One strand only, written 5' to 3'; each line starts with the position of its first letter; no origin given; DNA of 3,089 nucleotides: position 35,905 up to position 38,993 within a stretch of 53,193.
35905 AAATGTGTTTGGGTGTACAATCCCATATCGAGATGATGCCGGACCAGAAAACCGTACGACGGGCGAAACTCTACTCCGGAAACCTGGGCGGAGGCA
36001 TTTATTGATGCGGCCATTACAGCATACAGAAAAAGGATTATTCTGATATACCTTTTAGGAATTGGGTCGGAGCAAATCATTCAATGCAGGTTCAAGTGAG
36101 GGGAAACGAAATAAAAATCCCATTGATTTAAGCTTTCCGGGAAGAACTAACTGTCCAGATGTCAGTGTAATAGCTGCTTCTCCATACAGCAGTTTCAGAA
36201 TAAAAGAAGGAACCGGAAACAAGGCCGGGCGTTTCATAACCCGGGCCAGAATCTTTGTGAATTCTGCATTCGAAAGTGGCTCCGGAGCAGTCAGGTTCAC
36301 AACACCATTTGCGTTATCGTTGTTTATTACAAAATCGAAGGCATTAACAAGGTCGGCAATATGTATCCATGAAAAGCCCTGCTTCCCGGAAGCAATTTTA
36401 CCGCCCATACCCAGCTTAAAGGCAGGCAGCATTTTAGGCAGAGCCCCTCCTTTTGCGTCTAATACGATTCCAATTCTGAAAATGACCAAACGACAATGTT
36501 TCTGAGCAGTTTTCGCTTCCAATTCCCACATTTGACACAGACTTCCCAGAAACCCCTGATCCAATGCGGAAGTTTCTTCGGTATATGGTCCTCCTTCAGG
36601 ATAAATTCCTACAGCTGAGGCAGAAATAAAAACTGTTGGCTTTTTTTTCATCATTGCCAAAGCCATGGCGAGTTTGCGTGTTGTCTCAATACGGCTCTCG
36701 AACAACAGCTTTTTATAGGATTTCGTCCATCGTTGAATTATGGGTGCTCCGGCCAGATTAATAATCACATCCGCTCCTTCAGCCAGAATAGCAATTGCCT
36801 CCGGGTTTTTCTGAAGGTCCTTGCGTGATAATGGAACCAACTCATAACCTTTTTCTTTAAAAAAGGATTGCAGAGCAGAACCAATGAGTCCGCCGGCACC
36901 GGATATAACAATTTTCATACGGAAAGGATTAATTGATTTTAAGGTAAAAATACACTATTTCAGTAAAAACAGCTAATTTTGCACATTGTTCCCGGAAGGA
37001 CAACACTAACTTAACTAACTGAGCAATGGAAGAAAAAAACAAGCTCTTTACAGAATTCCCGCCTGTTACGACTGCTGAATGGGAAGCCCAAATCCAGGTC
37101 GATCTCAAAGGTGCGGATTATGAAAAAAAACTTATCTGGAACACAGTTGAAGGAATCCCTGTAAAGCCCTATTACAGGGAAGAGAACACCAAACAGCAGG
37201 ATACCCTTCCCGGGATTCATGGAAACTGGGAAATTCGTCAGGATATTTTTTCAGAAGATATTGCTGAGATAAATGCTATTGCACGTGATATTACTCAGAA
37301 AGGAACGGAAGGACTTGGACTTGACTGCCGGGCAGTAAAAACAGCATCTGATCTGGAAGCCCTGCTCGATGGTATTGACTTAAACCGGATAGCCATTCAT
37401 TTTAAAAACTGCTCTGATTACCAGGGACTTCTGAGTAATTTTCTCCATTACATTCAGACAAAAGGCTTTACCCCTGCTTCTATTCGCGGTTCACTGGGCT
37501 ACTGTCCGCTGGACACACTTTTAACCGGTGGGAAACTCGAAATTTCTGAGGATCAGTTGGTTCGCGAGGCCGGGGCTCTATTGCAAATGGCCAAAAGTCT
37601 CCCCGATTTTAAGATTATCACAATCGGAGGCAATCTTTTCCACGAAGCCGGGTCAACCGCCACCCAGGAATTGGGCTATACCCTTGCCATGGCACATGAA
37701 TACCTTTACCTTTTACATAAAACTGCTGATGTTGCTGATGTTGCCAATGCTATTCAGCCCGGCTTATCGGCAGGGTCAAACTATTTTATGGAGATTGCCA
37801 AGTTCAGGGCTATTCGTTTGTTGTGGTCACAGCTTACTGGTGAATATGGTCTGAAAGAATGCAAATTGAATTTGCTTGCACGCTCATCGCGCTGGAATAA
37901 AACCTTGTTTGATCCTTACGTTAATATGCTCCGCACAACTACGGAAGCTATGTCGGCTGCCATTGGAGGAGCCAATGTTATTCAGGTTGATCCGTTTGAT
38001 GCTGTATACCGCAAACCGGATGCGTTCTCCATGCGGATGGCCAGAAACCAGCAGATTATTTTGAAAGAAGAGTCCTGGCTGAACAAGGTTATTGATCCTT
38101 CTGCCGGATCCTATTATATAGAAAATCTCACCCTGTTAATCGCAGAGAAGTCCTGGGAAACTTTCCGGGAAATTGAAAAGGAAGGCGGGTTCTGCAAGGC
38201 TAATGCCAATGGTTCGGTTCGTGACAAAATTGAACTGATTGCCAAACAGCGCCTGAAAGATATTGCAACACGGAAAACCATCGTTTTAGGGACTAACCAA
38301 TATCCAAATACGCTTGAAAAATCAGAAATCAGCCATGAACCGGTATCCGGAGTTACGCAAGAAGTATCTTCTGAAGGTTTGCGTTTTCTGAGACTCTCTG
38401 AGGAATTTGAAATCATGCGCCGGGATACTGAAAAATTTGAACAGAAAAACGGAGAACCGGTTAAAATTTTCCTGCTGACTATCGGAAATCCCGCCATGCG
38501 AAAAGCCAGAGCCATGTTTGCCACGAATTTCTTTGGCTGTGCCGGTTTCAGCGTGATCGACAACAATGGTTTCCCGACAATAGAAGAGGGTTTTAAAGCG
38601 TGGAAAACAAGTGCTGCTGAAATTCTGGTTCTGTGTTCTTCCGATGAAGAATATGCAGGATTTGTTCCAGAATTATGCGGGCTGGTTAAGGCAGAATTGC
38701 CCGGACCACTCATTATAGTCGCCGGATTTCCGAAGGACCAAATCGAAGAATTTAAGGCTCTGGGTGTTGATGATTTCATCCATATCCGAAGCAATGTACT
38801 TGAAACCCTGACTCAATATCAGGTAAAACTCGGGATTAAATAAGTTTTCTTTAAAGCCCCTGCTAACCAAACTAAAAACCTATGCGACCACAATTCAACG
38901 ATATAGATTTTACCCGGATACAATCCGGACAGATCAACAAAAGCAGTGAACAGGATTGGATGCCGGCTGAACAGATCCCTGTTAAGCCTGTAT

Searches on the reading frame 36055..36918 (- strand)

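Call 68: search_protein_families(library=pfam, proteins=[window:36055-36918:-], max_evalue=0.00001)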
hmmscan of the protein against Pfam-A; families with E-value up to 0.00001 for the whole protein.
window:36055-36918:- (287 aa): 3 families
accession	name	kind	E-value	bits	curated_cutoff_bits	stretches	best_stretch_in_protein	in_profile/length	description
PF01370.27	Epimerase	-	4.6e-18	65.9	20.9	1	3-208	1-238/240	NAD dependent epimerase/dehydratase family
PF08338.16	DUF1731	-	9e-16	57.8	27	1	236-282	1-47/47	Domain of unknown function (DUF1731)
PF04321.23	RmlD_sub_bind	-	6.3e-09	35.8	27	1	1-163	1-162/287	RmlD substrate binding domain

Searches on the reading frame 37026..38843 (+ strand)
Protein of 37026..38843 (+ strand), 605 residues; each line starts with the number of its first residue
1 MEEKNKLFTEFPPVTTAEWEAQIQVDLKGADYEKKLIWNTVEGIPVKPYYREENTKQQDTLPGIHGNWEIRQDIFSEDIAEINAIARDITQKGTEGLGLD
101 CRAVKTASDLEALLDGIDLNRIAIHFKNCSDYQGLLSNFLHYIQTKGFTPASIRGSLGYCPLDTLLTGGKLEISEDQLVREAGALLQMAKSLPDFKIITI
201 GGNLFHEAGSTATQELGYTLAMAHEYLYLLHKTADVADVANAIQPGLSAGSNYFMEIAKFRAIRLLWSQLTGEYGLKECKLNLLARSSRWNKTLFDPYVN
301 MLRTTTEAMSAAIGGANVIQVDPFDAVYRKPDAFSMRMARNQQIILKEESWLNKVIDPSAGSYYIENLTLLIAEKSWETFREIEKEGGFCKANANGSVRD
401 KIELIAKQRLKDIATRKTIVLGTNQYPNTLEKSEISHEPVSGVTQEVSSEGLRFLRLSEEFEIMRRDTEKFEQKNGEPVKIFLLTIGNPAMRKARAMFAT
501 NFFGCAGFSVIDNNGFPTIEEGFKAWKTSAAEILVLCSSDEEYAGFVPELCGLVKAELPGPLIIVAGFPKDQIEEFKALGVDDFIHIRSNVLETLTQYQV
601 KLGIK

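Call 68: search_protein_families(library=pfam, proteins=[window:37026-38843:+], max_evalue=0.00001)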
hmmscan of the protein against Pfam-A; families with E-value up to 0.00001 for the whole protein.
window:37026-38843:+ (605 aa): 1 family
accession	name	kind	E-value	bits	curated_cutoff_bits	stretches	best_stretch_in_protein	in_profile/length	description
PF01642.28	MM_CoA_mutase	-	1.2e-115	387.5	22.1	1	40-510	2-503/512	Methylmalonyl-CoA mutase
